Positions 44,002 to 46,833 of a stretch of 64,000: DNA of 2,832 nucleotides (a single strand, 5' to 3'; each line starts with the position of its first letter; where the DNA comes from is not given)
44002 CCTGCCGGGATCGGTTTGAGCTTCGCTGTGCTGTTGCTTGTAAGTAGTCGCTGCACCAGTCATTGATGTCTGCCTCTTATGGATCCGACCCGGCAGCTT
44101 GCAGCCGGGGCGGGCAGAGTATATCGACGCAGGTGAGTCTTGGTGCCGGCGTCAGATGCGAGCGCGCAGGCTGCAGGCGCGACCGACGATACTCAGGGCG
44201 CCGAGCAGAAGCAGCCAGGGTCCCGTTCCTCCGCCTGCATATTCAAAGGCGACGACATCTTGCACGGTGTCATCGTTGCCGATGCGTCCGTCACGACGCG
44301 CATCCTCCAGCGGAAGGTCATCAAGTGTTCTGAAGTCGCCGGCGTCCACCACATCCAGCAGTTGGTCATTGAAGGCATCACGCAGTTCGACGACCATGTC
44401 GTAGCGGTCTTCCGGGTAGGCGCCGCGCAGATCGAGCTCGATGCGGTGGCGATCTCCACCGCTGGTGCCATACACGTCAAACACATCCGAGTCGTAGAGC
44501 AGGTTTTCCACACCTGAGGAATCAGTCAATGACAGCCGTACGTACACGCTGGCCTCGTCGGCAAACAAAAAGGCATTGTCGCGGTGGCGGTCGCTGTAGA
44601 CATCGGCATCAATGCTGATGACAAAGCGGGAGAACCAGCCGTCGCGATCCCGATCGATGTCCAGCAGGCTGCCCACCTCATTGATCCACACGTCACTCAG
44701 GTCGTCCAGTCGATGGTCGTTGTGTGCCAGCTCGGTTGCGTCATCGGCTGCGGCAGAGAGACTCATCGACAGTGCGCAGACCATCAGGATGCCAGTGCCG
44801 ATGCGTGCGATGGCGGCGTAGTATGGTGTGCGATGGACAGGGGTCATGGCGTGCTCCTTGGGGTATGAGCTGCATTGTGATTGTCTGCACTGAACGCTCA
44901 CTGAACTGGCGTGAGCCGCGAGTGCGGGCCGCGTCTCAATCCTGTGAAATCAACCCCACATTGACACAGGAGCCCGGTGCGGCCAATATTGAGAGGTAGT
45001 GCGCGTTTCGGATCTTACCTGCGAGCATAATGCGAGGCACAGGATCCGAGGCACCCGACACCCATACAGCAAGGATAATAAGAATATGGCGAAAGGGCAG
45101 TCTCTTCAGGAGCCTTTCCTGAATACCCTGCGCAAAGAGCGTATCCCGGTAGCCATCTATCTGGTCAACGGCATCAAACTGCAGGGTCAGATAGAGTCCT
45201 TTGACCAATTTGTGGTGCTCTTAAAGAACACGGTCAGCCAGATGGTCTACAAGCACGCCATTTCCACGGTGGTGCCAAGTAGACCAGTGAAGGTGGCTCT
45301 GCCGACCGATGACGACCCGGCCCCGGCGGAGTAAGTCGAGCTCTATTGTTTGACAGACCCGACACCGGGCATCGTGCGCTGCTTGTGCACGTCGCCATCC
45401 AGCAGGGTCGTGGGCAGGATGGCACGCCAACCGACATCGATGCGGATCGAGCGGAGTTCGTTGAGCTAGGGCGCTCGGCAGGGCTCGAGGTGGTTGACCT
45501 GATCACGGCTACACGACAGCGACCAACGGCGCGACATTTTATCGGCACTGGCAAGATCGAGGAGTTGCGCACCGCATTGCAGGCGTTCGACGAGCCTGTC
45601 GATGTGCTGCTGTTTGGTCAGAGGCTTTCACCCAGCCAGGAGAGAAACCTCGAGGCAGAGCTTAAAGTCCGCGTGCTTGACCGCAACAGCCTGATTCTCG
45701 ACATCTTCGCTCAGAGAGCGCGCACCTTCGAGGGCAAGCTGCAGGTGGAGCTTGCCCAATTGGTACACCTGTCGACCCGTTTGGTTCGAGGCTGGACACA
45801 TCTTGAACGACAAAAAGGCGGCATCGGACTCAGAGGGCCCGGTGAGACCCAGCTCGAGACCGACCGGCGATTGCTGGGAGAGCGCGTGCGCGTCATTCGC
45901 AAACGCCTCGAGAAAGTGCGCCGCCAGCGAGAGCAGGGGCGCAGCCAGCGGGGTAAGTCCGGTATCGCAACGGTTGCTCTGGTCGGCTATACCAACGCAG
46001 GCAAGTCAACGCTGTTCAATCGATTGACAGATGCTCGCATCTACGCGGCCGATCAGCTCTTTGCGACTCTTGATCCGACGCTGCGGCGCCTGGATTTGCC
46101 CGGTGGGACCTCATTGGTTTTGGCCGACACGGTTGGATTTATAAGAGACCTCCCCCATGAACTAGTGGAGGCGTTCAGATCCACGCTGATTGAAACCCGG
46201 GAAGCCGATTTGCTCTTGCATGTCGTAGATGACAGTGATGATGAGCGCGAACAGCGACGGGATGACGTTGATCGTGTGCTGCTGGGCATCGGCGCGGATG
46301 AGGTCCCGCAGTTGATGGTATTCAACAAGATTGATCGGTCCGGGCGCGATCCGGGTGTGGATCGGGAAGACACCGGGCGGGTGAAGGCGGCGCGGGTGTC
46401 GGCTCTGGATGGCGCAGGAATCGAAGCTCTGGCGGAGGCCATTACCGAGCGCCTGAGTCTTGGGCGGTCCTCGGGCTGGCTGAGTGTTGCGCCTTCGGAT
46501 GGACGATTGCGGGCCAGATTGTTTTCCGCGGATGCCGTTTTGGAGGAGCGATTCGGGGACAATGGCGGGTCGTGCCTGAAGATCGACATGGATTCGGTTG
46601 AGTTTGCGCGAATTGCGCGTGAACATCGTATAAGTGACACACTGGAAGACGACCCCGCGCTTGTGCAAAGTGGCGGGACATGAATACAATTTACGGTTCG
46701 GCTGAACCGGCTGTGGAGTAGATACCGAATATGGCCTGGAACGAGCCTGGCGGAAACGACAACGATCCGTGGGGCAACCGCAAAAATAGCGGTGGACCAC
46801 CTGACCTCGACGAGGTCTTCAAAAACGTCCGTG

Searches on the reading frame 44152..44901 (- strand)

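Call 62: search_protein_families(library=ncbifam, proteins=[window:44152-44901:-], max_evalue=0.00001)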
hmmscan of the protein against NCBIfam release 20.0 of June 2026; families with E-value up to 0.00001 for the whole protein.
window:44152-44901:- (249 aa): 1 family
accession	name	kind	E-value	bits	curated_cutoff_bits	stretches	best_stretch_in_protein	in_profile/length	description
NF038116.1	Sden1266_dom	domain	5.2e-26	91.3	53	1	70-204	1-124/124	choice-of-anchor H family protein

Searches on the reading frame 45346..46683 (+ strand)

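Call 62: search_protein_families(library=ncbifam, proteins=[window:45346-46683:+], max_evalue=0.00001)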
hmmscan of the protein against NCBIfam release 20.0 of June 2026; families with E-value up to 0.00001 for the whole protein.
window:45346-46683:+ (445 aa): 16 families
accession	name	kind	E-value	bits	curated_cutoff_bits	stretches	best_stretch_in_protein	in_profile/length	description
NF008280.0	PRK11058.1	equivalog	4.7e-155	516.6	441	1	1-426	1-417/426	ribosome rescue GTPase HflX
TIGR03156.1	GTP_HflX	equivalog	2.9e-139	463.9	216.75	1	10-370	1-351/351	GTPase HflX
TIGR03594.1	GTPase_EngA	equivalog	1.8e-16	60.2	306.7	1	209-371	2-161/432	ribosome biogenesis GTPase Der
NF003661.0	PRK05291.1-3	equivalog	3.1e-16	59.8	380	1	181-406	193-406/448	tRNA uridine-5-carboxymethylaminomethyl(34) synthesis GTPase MnmE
NF008956.1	PRK12299.1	equivalog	3.5e-15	55.8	300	1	207-370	158-325/327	GTPase ObgE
NF008955.0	PRK12297.1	equivalog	3.5e-15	55.8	406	1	207-371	159-329/429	GTPase ObgE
TIGR02729.1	Obg_CgtA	equivalog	6.3e-15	55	280.25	1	207-370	157-328/329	Obg family GTPase CgtA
NF000908.1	PRK00089.1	equivalog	1.2e-13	51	237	1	208-372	4-169/291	GTPase Era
TIGR03918.1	GTP_HydF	equivalog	1.1e-12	47.5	325.55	1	208-371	8-168/392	[FeFe] hydrogenase H-cluster maturation GTPase HydF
TIGR00436.1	era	equivalog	5.5e-08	32.5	116.25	1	209-372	2-165/270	GTPase Era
TIGR00450.1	mnmE_trmE_thdF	equivalog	1.3e-07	31.1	252.6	1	173-369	178-362/446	tRNA uridine-5-carboxymethylaminomethyl(34) synthesis GTPase MnmE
NF008954.1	PRK12296.1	equivalog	2.1e-07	29.8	377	1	206-297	158-247/470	GTPase ObgE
TIGR00231.1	small_GTP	domain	3.3e-07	30.2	42.5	1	208-365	4-161/164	GTP-binding protein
NF007171.0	PRK09602.1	subfamily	1.7e-06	27.2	387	0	209-245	4-40/397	YchF-related putative GTPase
NF002828.0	PRK03003.1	equivalog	4.5e-06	25.5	631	1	199-370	32-200/477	ribosome biogenesis GTPase Der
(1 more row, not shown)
